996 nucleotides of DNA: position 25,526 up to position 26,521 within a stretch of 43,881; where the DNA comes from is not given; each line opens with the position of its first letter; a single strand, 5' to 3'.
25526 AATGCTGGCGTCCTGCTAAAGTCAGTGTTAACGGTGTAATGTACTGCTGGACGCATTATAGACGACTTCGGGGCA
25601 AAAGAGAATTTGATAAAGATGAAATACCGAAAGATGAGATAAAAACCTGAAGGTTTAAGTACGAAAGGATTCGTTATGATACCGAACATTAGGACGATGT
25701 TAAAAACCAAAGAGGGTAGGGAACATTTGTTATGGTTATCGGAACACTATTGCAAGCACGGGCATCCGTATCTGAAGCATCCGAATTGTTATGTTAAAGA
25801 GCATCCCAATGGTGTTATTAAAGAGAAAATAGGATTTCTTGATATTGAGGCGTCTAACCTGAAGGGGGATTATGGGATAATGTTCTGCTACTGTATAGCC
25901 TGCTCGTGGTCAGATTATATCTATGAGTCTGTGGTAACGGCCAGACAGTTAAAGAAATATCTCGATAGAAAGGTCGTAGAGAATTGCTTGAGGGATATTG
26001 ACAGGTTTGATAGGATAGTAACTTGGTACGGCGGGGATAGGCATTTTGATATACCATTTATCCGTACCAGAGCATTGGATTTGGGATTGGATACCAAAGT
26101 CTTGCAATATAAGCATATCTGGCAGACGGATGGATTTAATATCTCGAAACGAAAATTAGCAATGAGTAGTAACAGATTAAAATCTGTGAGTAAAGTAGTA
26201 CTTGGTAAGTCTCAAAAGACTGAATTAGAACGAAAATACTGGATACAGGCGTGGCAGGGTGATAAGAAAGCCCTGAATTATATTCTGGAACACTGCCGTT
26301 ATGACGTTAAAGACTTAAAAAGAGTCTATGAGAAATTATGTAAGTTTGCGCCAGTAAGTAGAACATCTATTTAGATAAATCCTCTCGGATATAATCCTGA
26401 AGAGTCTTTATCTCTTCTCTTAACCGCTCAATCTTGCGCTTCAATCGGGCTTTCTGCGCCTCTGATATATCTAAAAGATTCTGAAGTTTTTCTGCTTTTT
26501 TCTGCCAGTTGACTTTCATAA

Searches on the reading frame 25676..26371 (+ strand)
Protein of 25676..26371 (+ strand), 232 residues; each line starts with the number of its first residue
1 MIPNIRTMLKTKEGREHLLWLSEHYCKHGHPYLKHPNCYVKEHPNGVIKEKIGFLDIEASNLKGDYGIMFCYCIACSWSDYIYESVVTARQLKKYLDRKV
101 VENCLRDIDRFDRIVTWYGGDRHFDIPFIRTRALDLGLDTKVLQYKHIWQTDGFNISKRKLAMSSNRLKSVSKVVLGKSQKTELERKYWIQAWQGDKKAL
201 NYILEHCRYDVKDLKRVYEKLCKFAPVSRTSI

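Call 43: search_protein_families(library=phrogs, proteins=[window:25676-26371:+], max_evalue=0.001)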
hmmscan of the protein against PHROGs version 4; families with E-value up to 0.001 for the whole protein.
window:25676-26371:+ (232 aa): 1 family
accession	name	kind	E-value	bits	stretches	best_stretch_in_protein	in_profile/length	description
phrog_403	-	DNA, RNA and nucleotide metabolism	1e-15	58.5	1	50-225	65-250/321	DNA polymerase exonuclease subunit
